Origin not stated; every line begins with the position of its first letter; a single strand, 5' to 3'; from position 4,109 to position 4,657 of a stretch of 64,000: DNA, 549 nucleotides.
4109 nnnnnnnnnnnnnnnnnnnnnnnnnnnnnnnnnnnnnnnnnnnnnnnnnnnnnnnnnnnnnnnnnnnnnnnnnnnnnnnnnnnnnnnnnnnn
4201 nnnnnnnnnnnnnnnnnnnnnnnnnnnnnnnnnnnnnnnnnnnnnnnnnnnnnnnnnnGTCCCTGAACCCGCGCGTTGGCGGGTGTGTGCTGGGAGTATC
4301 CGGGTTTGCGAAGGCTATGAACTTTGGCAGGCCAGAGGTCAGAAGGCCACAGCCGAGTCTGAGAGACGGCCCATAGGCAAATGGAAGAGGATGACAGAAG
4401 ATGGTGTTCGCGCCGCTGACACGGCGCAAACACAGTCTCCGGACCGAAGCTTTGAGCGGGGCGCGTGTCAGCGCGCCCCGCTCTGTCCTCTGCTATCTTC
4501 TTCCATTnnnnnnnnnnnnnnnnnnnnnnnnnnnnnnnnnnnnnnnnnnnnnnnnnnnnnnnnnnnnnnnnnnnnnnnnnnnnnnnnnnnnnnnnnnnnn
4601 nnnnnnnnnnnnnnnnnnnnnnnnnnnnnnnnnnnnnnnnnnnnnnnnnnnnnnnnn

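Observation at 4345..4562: Long-hairpin element family with a fixed TGTCAG loop and fully compensatory apical stems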

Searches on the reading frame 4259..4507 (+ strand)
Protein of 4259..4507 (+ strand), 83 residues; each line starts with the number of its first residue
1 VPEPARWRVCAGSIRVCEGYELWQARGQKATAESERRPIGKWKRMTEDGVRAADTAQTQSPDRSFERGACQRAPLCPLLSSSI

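Call 69: find_homologous_proteins(query=window:4259-4507:+, max_evalue=0.001)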
Query seq(83 aa) (83 aa): 6 proteins with E <= 0.001 among 6 candidates.
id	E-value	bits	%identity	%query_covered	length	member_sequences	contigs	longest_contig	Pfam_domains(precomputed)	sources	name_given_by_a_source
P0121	1.5e-20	91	72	87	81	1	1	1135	-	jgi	-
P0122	1.8e-11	62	90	47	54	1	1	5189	-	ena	-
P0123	8.8e-10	56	94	40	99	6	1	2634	-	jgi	-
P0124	2.6e-8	52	82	47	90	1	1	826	-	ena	-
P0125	3.7e-8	51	82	47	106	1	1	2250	-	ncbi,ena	-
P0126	3.4e-7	48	65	63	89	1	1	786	-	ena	-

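Call 82: find_encoding_contigs(protein=P0121, flank=3000, max_places=3)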
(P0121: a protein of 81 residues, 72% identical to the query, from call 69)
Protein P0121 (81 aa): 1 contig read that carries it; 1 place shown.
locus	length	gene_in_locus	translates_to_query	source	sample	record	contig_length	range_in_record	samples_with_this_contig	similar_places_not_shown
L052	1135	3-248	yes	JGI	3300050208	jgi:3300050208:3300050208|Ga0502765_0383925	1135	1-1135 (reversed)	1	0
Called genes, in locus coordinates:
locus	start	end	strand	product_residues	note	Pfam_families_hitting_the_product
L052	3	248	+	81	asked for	?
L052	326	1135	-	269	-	?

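Call 83: find_encoding_contigs(protein=P0126, flank=3000, max_places=3)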
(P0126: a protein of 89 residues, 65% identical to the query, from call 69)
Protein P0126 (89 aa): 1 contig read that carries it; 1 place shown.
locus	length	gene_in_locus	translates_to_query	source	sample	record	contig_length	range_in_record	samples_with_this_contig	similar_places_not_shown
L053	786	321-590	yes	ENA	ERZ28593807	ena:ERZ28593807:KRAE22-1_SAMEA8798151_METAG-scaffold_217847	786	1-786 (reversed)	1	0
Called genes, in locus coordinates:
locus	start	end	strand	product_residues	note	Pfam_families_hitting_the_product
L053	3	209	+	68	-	?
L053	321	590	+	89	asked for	-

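Call 84: find_encoding_contigs(protein=P0125, flank=3000, max_places=3)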
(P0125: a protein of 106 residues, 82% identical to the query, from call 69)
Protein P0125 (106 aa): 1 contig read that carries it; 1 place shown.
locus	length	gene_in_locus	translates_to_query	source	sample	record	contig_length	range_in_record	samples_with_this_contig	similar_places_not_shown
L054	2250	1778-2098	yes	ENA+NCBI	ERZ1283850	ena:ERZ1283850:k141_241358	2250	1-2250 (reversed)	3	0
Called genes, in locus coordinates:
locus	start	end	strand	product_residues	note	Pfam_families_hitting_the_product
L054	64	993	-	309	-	PF08238:Sel1 (weak)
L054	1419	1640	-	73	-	-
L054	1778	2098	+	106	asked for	-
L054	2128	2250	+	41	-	?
